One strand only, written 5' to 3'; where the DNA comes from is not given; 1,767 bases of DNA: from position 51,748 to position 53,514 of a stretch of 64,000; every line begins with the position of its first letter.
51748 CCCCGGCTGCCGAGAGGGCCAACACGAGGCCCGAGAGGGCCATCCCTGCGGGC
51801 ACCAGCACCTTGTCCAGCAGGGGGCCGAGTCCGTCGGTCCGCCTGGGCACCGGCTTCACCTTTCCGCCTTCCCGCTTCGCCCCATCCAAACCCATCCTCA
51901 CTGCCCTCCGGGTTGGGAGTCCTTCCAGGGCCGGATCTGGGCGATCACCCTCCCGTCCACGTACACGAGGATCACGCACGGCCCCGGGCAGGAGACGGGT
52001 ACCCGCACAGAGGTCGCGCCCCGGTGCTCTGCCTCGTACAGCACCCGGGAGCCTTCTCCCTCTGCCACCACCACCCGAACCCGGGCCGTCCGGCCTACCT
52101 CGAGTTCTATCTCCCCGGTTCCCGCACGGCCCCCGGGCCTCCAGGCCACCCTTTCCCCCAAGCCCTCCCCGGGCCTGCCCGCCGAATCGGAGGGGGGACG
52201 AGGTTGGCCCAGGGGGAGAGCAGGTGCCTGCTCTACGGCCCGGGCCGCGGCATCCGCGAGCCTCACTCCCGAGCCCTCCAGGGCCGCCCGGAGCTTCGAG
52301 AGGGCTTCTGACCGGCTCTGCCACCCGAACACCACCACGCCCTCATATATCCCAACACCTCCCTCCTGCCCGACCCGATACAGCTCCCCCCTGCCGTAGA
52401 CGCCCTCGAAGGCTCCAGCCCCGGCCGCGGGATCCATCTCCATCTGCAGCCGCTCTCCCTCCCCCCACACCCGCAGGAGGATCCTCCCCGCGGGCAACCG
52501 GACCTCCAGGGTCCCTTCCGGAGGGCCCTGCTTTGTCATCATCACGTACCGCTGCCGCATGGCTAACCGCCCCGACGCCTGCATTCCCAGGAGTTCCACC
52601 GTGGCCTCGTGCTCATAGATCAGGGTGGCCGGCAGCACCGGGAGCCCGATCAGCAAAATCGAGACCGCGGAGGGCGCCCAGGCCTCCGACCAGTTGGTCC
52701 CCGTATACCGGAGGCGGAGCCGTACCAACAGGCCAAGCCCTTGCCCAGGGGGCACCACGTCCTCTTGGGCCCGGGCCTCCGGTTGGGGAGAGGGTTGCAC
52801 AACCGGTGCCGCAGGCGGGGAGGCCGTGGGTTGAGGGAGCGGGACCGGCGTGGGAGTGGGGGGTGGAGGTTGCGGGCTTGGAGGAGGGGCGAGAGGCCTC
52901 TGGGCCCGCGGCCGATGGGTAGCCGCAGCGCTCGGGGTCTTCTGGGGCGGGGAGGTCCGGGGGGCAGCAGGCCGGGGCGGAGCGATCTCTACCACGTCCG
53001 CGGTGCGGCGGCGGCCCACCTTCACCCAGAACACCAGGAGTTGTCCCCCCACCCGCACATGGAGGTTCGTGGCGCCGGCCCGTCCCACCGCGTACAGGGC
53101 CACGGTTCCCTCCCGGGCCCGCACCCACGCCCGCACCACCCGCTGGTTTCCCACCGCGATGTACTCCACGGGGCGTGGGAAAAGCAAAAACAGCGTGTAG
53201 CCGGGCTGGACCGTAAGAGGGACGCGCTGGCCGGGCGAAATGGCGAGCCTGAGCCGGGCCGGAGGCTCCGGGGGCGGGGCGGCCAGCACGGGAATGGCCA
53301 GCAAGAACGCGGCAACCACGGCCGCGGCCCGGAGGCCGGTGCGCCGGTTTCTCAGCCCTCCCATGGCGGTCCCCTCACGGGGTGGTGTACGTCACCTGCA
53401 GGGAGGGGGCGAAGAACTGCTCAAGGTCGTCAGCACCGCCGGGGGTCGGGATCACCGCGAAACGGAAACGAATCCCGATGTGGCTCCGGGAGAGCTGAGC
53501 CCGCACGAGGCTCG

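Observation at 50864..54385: Secretin-less CpaC-N/CpaB-like pair plus Ig-lipoprotein immediately downstream of rpoN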

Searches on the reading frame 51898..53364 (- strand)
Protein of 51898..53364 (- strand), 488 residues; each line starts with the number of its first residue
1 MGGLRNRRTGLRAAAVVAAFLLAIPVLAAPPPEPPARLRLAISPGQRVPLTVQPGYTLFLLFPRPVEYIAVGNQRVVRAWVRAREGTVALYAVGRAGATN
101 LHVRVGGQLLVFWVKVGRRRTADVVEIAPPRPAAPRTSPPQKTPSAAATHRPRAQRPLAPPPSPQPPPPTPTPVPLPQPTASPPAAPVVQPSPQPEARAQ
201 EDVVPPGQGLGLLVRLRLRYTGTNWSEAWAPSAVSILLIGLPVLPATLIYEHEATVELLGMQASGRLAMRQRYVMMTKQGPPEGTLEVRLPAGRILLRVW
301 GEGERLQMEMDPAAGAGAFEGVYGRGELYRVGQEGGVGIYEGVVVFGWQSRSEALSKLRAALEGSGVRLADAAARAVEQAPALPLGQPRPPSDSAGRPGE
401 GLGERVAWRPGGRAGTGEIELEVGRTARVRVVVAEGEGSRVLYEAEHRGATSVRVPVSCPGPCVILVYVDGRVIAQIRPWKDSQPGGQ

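Call 3: search_protein_families(library=pfam, proteins=[window:51898-53364:-], max_evalue=1)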
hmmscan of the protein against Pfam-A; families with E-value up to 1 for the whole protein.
window:51898-53364:- (488 aa): 2 families
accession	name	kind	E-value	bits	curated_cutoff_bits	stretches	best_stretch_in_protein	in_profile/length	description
PF13629.12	T2SS-T3SS_pil_N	-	0.00099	19.2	23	1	50-103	5-56/72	Pilus formation protein N terminal region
PF11716.13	MDMPI_N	-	0.38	11.9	24.2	0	349-394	76-121/140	Mycothiol maleylpyruvate isomerase N-terminal domain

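Call 4: search_protein_families(library=ncbifam, proteins=[window:51898-53364:-], max_evalue=1)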
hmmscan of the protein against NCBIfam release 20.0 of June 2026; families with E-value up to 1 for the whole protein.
window:51898-53364:- (488 aa): 2 families
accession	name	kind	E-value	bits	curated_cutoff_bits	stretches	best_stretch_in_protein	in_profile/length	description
NF038351.1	cyt_ox_assem_30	subfamily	0.15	11.9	27.5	1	5-23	3-21/30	cytochrome oxidase small assembly protein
NF033761.1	gliding_GltJ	equivalog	0.31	10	450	1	92-200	373-482/671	adventurous gliding motility protein GltJ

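Call 7: find_homologous_proteins(query=window:51898-53364:-)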
Query window:51898-53364:- (488 aa): 5 proteins with E <= 0.001 among 8000 candidates.
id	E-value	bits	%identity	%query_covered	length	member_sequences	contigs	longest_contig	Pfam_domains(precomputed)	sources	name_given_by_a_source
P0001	0.0e+0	1054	100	100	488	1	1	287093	-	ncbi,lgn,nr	ncbi:MAG: hypothetical protein N0A24_01410 [Armatimonadetes bacterium]|nr:hypothetical protein [Arma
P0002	7.4e-226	769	76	99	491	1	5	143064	-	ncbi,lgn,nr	ncbi:MAG: hypothetical protein QN172_01860 [Armatimonadota bacterium]|nr:hypothetical protein [Armat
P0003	6.4e-215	733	72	98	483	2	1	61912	-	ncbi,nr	ncbi:MAG: hypothetical protein QN208_09730 [Armatimonadota bacterium]|nr:hypothetical protein [Armat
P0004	1.1e-208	712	72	99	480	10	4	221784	-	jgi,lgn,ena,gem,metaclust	metaclust:\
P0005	3.2e-86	308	43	55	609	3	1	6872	-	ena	-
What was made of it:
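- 51898..53364 (-): Gene B: a 488-aa secreted fusion protein. The 5.8-billion-protein database holds only 5 homologue clusters (call 7).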

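Call 8: find_encoding_contigs(protein=P0002, flank=10000, max_places=3)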
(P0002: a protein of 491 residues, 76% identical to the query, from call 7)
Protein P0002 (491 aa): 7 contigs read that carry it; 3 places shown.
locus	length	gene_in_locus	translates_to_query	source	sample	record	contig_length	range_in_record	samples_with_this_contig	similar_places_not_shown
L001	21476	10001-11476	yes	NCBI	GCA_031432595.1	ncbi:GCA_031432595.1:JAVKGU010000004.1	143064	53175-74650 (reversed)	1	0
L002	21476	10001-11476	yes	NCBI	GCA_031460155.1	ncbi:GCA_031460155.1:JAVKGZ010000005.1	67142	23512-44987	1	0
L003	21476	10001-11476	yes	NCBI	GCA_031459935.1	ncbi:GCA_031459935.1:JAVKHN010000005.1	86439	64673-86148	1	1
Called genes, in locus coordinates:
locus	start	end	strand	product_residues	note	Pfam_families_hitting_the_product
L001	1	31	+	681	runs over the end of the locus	PF04108:ATG17_like (faint), PF08376:NIT, PF00672:HAMP, PF00015:MCPsignal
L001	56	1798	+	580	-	PF12729:4HB_MCP_1 (weak), PF00672:HAMP, PF06103:DUF948 (faint), PF10046:BLOC1_2 (faint), PF00015:MCPsignal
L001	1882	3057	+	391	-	PF00158:Sigma54_activat, PF01078:Mg_chelatase (faint), PF14532:Sigma54_activ_2, PF07728:AAA_5, PF25601:AAA_lid_14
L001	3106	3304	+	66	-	-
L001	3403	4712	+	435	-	PF13492:GAF_3 (faint), PF13487:HD_5, PF01966:HD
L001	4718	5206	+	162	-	PF01584:CheW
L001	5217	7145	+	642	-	PF01627:Hpt, PF07194:P2, PF02895:H-kinase_dim, PF02518:HATPase_c, PF01584:CheW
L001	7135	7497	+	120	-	PF00072:Response_reg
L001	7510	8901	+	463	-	PF04963:Sigma54_CBD, PF04552:Sigma54_DBD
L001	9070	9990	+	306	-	PF13205:Big_5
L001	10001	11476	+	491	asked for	-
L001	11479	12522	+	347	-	PF08666:SAF, PF13144:ChapFlgA, PF16976:RcpC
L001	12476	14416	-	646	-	PF01590:GAF (weak), PF13185:GAF_2, PF13492:GAF_3 (weak), PF01590:GAF, PF13185:GAF_2, PF13492:GAF_3, PF13426:PAS_9, PF00990:GGDEF, +3 more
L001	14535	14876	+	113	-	PF00460:Flg_bb_rod (weak)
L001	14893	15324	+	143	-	PF00460:Flg_bb_rod, PF06429:Flg_bbr_C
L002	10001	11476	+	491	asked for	-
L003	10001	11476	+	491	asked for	-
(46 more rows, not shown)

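Call 9: find_encoding_contigs(protein=P0005, flank=10000, max_places=3)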
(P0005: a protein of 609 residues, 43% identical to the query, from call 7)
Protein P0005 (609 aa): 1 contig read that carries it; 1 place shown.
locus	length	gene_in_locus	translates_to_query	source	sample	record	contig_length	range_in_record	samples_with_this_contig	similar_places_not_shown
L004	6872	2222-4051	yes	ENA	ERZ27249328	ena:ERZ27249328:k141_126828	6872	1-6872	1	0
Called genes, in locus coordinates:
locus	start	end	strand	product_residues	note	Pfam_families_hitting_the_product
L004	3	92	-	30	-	?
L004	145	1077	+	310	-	-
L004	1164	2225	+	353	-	PF13205:Big_5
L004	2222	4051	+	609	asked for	-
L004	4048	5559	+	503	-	PF13629:T2SS-T3SS_pil_N, PF00263:Secretin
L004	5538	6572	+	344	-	PF02643:DUF192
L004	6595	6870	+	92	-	?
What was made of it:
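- The more distant A-B pair in L004 sits next to a secretin, not next to flagellar genes (call 9).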

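Call 10: find_encoding_contigs(protein=P0001, flank=10000, max_places=2)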
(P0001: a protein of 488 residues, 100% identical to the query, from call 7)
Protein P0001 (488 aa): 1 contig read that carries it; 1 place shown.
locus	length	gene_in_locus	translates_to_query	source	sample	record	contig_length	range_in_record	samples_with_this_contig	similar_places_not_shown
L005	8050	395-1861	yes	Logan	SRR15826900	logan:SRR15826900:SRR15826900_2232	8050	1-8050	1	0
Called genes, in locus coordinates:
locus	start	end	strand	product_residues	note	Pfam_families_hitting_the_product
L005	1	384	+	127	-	?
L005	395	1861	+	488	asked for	-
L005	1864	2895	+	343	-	PF08666:SAF, PF13144:ChapFlgA (weak), PF16976:RcpC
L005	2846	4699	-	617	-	PF01590:GAF (weak), PF13185:GAF_2, PF01590:GAF, PF13185:GAF_2, PF13492:GAF_3 (weak), PF13426:PAS_9, PF08447:PAS_3, PF00990:GGDEF, +2 more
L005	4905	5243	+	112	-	-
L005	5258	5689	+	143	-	PF00460:Flg_bb_rod, PF06429:Flg_bbr_C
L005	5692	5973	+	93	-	PF02049:FliE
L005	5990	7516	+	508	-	PF01514:YscJ_FliF, PF08345:YscJ_FliF_C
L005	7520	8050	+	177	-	?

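Call 11: find_encoding_contigs(protein=P0004, flank=10000, max_places=4)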
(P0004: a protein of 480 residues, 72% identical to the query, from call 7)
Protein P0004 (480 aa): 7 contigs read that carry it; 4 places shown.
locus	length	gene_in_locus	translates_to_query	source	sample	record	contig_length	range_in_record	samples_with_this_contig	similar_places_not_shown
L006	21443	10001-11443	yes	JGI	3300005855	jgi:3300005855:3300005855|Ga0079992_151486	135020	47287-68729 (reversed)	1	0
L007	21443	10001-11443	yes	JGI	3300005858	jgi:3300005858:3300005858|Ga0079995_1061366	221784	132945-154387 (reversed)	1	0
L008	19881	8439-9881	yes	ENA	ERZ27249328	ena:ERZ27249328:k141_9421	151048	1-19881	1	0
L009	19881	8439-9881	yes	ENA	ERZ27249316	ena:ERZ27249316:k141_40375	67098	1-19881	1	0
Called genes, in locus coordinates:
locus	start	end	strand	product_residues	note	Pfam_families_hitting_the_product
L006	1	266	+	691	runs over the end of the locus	PF04108:ATG17_like (faint), PF00672:HAMP, PF00015:MCPsignal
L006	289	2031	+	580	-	PF20155:TMP_3 (faint), PF00672:HAMP, PF06103:DUF948 (faint), PF10046:BLOC1_2 (faint), PF00015:MCPsignal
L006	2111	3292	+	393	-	PF00158:Sigma54_activat, PF14532:Sigma54_activ_2, PF01078:Mg_chelatase (faint), PF07728:AAA_5, PF25601:AAA_lid_14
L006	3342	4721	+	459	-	PF13487:HD_5, PF01966:HD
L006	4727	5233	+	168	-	PF01584:CheW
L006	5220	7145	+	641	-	PF01627:Hpt, PF07194:P2, PF02895:H-kinase_dim, PF02518:HATPase_c, PF01584:CheW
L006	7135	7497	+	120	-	PF00072:Response_reg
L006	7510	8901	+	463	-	PF04963:Sigma54_CBD, PF04552:Sigma54_DBD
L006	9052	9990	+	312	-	PF13205:Big_5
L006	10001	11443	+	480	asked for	-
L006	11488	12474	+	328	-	PF08666:SAF, PF13144:ChapFlgA (weak), PF16976:RcpC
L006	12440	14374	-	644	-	PF01590:GAF (weak), PF13185:GAF_2, PF13492:GAF_3, PF01590:GAF, PF13185:GAF_2, PF00989:PAS (weak), PF13426:PAS_9, PF00990:GGDEF, +3 more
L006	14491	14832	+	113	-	-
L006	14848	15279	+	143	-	PF00460:Flg_bb_rod, PF06429:Flg_bbr_C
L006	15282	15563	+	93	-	PF02049:FliE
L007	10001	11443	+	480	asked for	-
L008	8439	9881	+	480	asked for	-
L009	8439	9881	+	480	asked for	-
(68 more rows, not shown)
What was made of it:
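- It lies about 2 kb from flgB, with the same synteny in all fetched loci of the orthologue clusters (calls 8, 11).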

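Call 24: predict_structure(alignment_id=A1)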
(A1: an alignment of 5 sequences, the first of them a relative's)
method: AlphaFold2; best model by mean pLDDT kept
length: 488 residues; sequences in the alignment: 5
mean_pLDDT: 68.4   pTM: 0.43
mean pLDDT of the five models: 68.4, 67.2, 64.2, 63.3, 49.7
residues with pLDDT >= 90: 94; 70-90: 204; 50-70: 49; < 50: 141
segments of 3 or more residues with pLDDT < 50: 1-31, 132-164, 171-182, 184-200, 225-245, 387-402, 483-488
pLDDT, mean of each block of 10 residues (from residue 1): 38 40 37 75 82 82 79 75 74 82 80 89 81 39 30 35 48 41 38 35 71 93 49 27 53 91 89 57 89 93 86 89 90 87 90 91 83 91 63 28 69 79 83 70 82 84 77 70 43
secondary structure, 60 per line:
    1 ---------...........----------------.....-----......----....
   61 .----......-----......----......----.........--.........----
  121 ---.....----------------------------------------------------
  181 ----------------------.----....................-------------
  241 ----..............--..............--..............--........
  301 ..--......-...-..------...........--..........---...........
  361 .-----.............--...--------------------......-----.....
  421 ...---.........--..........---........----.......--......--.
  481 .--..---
elements in order: H10-20 E37-41 E47-52 E57-61 E66-71 E77-82 E87-92 E97-105 E108-116 E124-128 E208-227 E245-258 E261-274 E277-290 E293-302 E305-310 E324-334 E337-346 H351-361 H367-379 E382-384 E405-410 E416-423 E427-435 E438-447 E451-458 E463-469 E472-477
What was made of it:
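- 52750..52980 (-): B Pro-rich linker (residues 129-205), predicted disordered. pLDDT below 50 (call 24).
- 51901..52749 (-): B C-terminal module (residues 206-488): an 8-stranded beta-barrel, a helical hairpin and an Ig-like domain. It belongs to an unnamed family associated with Tad loci. AF2 (call 24).
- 52615..52671 (-): Hydrophobic segment inside the barrel of B (residues 232-250, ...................). It may be a membrane-inserting hairpin. AF2 pLDDT is below 50 for residues 225-245 (call 24).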

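Call 26: fold_search(model_id=the predicted structure, library=pdb)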
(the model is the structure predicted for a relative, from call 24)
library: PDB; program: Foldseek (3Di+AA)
matches with E <= 10: 1187; with E <= 0.001: 11
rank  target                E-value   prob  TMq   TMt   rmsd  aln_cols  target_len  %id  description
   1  7mue_AH               7.4e-07  1.00  0.19  0.54   8.9       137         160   18  Legionella pneumophila Dot/Icm T4SS PR (released 2021-10-06)
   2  7muc_AH               9.1e-07  1.00  0.19  0.34  10.2       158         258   17  Legionella pneumophila Dot/Icm T4SS C1 Reconstruction (released 2021-10-06)
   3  7muc_VH               1.1e-06  1.00  0.19  0.37   8.5       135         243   18  Legionella pneumophila Dot/Icm T4SS C1 Reconstruction (released 2021-10-06)
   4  6gyb_B                1.3e-05  1.00  0.18  0.38   2.9       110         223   14  Cryo-EM structure of the bacteria-killing type IV secretion system core complex from Xanthomonas citri (released 2018-10-24)
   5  8rt6_v                2.5e-05  1.00  0.18  0.73   2.1        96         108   14  Conformation-A of the full-length outer membrane core complex (TrwH/VirB7, TrwF/VirB9, TrwE/VirB10CTD) from the fully- (released 2024-06-19)
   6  8rt6_B                2.5e-05  1.00  0.18  0.34   2.8        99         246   15  Conformation-A of the full-length outer membrane core complex (TrwH/VirB7, TrwF/VirB9, TrwE/VirB10CTD) from the fully- (released 2024-06-19)
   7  7o3t_B                2.7e-05  1.00  0.18  0.71   2.1        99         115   14  I-layer structure (TrwF/VirB9NTD, TrwE/VirB10NTD) of the outer membrane core complex from the fully-assembled R388 typ (released 2022-06-22)
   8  7spb_C1               2.8e-05  1.00  0.17  0.36  21.8       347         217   12  Models for C13 reconstruction of Outer Membrane Core Complex (OMCC) of Type IV Secretion System (T4SS) encoded by F-p (released 2022-02-02)
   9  6x6j_AX               8.0e-05  1.00  0.18  0.49   3.2       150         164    8  Cryo-EM Structure of CagX and CagY within the Helicobacter pylori PR (released 2020-09-30)
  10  7oko_3                1.6e-04  1.00  0.17  0.36   3.3       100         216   16  Structure of the outer-membrane core complex (outer ring) from a conjugative type IV secretion system (released 2021-12-08)
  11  6imm_N                7.0e-04  0.82  0.13  0.15  32.2       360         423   10  Cryo-EM structure of an alphavirus, Sindbis virus (released 2019-03-13)
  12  7sqc_O0               1.6e-03  0.21  0.10  0.05  42.3       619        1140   10  Ciliary C1 central pair apparatus isolated from Chlamydomonas reinhardtii (released 2022-04-13)
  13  9iz9_A                2.0e-03  0.38  0.11  0.11  32.3       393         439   13  VLP structure of Chikungunya virus complexed with C37 Fab, 2f block. (released 2025-08-06)
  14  9dqy_A                2.1e-03  0.47  0.10  0.11  32.7       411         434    6  Structure of western equine encephalitis virus Imperial 181 VLP in complex with house sparrow PCDH10 EC1 (released 2025-03-26)
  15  5k21_B                2.3e-03  1.00  0.18  0.53   5.8       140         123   18  Pyocyanin demethylase (released 2016-12-07)
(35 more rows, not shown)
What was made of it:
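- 52981..53256 (-): B domain 1 (residues 37-128): a beta-sandwich of the pil_N superfamily (CpaC/RcpA N-terminus, CpaI, VirB9 N-terminal domain). Foldseek against PDB: VirB9, DotH, TrwF, CagX and TraK at E 7e-7 to 1e-4 (call 26).
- On VirB9/CagX (T4SS): Structural similarity is present (call 26).
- Foldseek top hits are DotH, VirB9, TrwF, CagX and TraK (call 26).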

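Call 29: find_related_loci(query=A1, collection=genome_contigs, flank=10000)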
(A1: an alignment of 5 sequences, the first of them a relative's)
Query A1 (488 aa) in genome_contigs; peptide patterns used: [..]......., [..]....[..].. (x = any residue, [..] = any of these).
76 stretches matched a pattern; 1 encode a relative of the query (tblastn E <= 1e-3); 1 distinct loci.
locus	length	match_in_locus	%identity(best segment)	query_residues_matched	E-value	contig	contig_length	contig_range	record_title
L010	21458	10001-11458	76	6-488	0e+0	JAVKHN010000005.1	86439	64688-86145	MAG: Candidatus Sysuimicrobium calidum isolate HHBFW-2_201803_bins_120 HHBFW-2_201803_bins_120_scaffold_5, whole genome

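Call 34: find_related_loci(query=A1, collection=metagenome_contigs, flank=10000)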
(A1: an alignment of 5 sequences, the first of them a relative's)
Query A1 (488 aa) in metagenome_contigs; peptide patterns used: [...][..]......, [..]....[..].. (x = any residue, [..] = any of these).
88 stretches matched a pattern; 1 encode a relative of the query (tblastn E <= 1e-3); 1 distinct loci.
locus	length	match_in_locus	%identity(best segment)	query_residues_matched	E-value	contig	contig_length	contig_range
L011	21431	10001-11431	72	4-488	0e+0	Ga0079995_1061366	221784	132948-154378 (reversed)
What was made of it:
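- Tried and rejected: Scans of genome_contigs and metagenome_contigs with the B profile returned only one orthologous locus each (calls 29, 34).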

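Call 37: search_protein_families(library=pfam, proteins=[L004:145-1077:+, L004:1164-2225:+, L004:2222-4051:+, L004:4048-5559:+, L004:5538-6572:+], max_evalue=0.01)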
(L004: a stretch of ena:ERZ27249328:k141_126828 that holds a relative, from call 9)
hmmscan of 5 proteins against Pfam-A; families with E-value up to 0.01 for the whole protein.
L004:145-1077:+ (310 aa): 0 families

L004:1164-2225:+ (353 aa): 2 families
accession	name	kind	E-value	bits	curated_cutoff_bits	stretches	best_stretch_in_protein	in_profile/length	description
PF13205.12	Big_5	-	1.1e-18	68.4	23.6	1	57-155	4-105/105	Bacterial Ig-like domain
PF04234.18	CopC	-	0.0014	20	23.3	1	59-135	3-76/92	CopC domain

L004:2222-4051:+ (609 aa): 1 family
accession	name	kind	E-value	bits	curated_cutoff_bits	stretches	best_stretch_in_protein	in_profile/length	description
PF13629.12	T2SS-T3SS_pil_N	-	0.00085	19.4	23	1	38-105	4-71/72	Pilus formation protein N terminal region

L004:4048-5559:+ (503 aa): 4 families
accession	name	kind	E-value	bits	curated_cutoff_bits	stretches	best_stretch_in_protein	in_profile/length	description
PF00263.26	Secretin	-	7.9e-43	146.4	27.5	1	331-496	1-168/169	Bacterial type II and III secretion system protein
PF13629.12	T2SS-T3SS_pil_N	-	6.7e-15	55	23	1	135-201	2-71/72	Pilus formation protein N terminal region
PF04972.22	BON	-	0.0044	17.7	27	1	222-269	25-68/69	BON domain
PF10633.15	NPCBM_assoc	-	0.008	16.8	24.4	0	81-115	14-47/78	NPCBM-associated, NEW3 domain of alpha-galactosidase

L004:5538-6572:+ (344 aa): 1 family
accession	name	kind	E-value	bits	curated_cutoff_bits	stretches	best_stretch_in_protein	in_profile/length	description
PF02643.20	DUF192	-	4.3e-12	46.5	27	1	20-101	2-83/96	Uncharacterized ACR, COG1430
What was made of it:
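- Closest known: CpaC / RcpA Tad secretin. Same: In L004 a true CpaC follows the homologues of A and B (calls 9, 37).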

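Call 38: search_protein_representatives(alignment_id=A1)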
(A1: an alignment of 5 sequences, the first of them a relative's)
Query: 5 sequences, 487 profile positions. Proteins with E-value up to 0.001 (for the whole library): 39; up to 1e-10: 10; up to 1e-30: 2. The best 39 are listed.
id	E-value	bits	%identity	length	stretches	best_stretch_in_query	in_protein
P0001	1.5e-266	901.5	-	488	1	1-487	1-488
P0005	4.3e-196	669.1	-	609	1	11-484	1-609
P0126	3.8e-25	105.3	-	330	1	14-199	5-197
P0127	4.7e-25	105.0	-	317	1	7-172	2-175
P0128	7.9e-24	100.9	-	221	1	14-155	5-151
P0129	8.0e-23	97.6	-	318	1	26-187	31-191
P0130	2.0e-22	96.3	-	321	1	30-199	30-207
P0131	1.9e-21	93.1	-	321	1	12-197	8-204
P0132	2.7e-15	72.8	-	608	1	236-478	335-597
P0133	1.9e-14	70.0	-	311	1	189-477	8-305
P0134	2.6e-10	56.4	-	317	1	208-476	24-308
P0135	4.6e-10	55.5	-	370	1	15-192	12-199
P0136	1.1e-09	54.3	-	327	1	12-226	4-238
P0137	3.5e-09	52.6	-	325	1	27-224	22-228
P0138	4.6e-09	52.3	-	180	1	17-177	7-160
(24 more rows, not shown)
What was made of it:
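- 51898..53364 (-): The HMM search of 1.84 billion representatives gave 39 hits (call 38).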

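Call 40: find_encoding_contigs(protein=P0127, flank=10000, max_places=3)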
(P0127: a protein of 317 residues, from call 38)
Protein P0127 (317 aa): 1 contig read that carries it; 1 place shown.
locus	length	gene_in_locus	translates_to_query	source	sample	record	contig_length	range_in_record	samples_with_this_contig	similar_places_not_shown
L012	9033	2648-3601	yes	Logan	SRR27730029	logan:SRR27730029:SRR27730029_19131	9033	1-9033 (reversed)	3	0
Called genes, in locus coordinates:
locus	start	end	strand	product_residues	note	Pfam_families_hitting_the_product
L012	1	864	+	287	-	?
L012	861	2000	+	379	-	PF13481:AAA_25, PF03796:DnaB_C, PF06745:ATPase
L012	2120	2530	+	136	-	-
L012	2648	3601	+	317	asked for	-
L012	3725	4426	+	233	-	-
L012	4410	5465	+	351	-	PF19568:Spore_III_AA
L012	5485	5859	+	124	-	-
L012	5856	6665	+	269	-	-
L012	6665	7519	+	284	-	-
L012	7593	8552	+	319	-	-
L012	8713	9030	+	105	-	-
